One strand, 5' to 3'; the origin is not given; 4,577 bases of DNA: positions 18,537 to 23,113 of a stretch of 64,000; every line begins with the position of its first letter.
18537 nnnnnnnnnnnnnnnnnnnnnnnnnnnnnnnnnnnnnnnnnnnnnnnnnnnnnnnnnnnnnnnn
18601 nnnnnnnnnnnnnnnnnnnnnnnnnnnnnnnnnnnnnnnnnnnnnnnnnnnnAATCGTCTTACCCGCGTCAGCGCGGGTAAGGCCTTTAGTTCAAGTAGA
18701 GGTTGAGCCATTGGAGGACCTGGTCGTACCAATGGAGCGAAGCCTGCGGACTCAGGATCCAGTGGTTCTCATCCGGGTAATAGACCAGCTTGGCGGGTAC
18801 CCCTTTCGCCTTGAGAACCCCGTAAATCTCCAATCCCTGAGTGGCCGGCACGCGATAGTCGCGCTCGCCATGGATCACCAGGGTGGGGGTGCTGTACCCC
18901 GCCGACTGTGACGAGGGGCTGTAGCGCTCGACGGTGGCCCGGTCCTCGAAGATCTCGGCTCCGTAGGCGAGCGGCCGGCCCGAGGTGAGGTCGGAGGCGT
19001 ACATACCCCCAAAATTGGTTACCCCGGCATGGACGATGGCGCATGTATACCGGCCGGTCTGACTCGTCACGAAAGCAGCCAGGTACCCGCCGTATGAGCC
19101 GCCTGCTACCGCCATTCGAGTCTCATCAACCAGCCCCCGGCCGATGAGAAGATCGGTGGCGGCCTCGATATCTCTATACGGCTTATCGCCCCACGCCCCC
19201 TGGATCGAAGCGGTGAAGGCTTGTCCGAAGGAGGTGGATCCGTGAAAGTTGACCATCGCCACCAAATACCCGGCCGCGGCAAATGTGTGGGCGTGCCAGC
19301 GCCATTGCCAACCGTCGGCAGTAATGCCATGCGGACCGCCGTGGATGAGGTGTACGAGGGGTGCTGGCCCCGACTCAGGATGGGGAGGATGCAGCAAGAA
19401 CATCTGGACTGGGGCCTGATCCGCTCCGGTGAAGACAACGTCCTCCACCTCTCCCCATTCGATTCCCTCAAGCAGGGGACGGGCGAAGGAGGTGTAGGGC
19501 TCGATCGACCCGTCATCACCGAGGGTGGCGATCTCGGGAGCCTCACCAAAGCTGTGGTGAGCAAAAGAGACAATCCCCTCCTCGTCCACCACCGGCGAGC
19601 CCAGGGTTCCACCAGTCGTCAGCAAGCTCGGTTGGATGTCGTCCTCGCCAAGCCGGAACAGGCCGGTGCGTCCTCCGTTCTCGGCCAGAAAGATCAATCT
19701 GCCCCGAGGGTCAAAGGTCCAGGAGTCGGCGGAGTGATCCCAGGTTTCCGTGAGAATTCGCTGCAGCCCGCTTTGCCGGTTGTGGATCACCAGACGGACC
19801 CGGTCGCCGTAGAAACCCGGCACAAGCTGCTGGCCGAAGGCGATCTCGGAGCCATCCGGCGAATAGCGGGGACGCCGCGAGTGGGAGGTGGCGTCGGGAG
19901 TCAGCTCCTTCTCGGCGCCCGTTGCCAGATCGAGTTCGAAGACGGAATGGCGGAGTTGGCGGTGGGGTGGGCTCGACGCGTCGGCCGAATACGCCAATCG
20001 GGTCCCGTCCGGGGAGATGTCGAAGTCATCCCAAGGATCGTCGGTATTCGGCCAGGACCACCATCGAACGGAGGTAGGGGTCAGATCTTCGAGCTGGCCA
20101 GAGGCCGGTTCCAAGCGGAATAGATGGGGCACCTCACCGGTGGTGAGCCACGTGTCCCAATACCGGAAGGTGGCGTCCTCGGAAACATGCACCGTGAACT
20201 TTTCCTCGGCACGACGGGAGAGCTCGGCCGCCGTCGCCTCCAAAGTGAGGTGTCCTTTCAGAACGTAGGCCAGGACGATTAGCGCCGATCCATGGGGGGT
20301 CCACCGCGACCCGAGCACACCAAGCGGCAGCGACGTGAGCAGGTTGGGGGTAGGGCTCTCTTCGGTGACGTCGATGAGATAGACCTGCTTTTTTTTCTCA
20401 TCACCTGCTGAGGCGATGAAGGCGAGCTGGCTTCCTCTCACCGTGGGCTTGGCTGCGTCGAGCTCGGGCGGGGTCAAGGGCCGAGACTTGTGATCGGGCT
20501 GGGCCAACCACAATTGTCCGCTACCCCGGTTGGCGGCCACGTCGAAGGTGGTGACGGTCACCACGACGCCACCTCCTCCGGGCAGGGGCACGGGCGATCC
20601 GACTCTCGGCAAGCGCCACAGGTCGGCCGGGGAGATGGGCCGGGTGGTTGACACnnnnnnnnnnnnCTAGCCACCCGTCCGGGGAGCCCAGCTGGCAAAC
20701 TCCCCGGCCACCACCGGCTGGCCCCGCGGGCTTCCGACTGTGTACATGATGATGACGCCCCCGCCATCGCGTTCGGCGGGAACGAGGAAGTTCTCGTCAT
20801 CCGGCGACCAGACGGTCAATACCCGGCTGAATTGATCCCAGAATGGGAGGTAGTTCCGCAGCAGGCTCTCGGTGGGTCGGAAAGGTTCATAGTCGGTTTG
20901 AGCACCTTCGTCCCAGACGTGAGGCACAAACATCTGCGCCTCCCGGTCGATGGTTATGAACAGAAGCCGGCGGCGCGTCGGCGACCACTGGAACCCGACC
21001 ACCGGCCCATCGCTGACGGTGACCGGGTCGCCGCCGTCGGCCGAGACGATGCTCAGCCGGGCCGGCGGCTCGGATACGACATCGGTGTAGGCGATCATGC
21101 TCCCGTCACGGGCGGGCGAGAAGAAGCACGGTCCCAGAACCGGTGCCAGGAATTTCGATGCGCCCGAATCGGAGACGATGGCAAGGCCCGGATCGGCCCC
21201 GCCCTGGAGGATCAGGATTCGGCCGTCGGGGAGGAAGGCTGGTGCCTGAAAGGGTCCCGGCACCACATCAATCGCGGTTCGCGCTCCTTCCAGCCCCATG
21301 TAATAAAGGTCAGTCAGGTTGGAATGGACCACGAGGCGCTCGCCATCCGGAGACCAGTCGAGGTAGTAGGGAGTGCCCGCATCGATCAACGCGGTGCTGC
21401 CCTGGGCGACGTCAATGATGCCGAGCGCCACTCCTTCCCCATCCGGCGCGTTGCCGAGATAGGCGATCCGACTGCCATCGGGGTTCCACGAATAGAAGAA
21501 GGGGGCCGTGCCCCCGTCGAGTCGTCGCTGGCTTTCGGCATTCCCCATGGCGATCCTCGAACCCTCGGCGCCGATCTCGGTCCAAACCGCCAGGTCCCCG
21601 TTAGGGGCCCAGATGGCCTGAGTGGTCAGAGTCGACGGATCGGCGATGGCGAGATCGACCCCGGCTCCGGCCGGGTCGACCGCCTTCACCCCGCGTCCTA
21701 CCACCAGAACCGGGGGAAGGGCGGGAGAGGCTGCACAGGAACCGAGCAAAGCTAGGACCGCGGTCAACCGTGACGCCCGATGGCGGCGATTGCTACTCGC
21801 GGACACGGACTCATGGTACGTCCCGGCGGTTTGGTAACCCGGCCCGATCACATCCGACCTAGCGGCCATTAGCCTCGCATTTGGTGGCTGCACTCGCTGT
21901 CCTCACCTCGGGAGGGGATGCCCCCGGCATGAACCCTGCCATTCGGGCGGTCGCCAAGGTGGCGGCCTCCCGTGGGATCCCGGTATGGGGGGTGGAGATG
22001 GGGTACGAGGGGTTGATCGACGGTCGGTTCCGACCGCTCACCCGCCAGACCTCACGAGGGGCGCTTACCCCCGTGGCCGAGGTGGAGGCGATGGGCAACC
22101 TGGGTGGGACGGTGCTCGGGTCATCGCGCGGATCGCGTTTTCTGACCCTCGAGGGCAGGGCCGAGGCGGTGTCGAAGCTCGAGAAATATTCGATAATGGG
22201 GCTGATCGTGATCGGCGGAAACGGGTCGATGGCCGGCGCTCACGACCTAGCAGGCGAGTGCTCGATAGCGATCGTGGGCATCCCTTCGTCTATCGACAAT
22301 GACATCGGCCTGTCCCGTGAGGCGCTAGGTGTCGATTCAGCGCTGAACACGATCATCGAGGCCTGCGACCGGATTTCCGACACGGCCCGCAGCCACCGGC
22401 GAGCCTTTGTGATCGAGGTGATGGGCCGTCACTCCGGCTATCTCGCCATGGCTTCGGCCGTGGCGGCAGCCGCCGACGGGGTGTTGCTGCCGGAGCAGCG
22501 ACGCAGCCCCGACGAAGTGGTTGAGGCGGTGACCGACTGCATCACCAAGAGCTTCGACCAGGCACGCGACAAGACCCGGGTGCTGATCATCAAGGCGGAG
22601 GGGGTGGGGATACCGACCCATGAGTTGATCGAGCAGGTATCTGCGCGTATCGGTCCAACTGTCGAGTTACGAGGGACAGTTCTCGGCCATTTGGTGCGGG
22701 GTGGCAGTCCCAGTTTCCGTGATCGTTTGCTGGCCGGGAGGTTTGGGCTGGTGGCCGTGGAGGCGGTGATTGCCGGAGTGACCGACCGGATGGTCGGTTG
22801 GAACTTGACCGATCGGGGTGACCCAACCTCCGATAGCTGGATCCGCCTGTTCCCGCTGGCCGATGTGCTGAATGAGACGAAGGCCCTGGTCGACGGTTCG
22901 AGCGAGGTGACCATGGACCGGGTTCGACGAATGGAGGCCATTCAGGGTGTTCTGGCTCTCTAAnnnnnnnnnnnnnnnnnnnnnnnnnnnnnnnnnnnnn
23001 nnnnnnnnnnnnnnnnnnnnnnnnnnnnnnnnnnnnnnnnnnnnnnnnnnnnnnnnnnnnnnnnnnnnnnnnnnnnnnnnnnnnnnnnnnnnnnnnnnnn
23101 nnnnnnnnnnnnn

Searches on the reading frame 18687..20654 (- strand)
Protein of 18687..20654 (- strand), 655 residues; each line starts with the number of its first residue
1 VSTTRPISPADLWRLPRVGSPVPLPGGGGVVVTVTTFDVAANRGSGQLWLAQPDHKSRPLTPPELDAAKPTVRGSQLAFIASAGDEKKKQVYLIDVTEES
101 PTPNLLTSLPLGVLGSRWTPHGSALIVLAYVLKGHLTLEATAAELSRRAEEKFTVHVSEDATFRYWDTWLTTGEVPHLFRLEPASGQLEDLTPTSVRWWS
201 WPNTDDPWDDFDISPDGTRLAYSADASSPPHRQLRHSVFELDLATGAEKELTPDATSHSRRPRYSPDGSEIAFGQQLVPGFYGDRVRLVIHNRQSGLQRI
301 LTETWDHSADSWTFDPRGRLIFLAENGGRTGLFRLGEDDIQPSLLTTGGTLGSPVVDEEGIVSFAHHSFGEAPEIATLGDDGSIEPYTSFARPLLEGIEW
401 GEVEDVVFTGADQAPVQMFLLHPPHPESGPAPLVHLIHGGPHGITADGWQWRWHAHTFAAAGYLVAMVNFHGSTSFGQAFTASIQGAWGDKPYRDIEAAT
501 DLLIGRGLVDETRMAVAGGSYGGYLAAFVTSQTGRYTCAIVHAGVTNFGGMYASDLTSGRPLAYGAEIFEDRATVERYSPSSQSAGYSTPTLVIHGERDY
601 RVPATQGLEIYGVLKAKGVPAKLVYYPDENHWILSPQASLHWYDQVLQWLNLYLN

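Call 23: search_protein_families(library=pfam, proteins=[window:18687-20654:-], max_evalue=0.0001)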
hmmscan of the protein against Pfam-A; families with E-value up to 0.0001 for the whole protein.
window:18687-20654:- (655 aa): 3 families
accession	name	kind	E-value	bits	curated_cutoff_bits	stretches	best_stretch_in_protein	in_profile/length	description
PF00326.27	Peptidase_S9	-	2.3e-48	164.9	22.6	1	449-654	1-210/213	Prolyl oligopeptidase family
PF20434.5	BD-FAE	-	4.5e-09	36.6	26.8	1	424-611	6-212/215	BD-FAE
PF07859.19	Abhydrolase_3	-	1.8e-05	25.1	25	0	494-632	50-207/210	alpha/beta hydrolase fold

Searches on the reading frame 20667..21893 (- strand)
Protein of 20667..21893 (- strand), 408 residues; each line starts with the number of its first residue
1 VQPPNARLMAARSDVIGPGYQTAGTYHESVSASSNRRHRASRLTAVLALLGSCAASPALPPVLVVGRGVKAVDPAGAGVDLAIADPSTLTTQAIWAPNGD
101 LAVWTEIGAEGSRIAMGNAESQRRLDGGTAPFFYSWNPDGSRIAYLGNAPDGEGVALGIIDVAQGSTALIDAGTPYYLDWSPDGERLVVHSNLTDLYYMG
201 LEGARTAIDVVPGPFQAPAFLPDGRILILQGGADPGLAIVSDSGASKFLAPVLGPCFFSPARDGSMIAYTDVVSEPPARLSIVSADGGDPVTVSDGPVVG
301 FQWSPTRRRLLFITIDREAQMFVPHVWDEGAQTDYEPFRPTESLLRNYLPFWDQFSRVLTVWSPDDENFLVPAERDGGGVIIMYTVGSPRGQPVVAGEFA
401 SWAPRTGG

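Call 23: search_protein_families(library=pfam, proteins=[window:20667-21893:-], max_evalue=0.0001)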
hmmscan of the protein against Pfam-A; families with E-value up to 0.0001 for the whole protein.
window:20667-21893:- (408 aa): 0 families

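Call 24: search_protein_families(library=ncbifam, proteins=[window:20667-21893:-], max_evalue=0.001)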
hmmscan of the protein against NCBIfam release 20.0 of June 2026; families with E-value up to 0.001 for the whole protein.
window:20667-21893:- (408 aa): 2 families
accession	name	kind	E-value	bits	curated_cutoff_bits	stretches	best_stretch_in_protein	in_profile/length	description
TIGR02800.1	propeller_TolB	equivalog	4.1e-07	29.3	343.15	1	135-228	197-294/418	Tol-Pal system beta propeller repeat protein TolB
NF033523.0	lasso_peptidase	equivalog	7e-06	25.1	400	0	262-316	97-152/638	Atxe2 family lasso peptide isopeptidase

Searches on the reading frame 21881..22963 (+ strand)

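Call 23: search_protein_families(library=pfam, proteins=[window:21881-22963:+], max_evalue=0.0001)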
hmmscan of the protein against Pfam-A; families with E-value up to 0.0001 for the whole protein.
window:21881-22963:+ (360 aa): 1 family
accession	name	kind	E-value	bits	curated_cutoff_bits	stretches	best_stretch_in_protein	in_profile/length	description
PF00365.25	PFK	-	5e-88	295.5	30.9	1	5-296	2-277/277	Phosphofructokinase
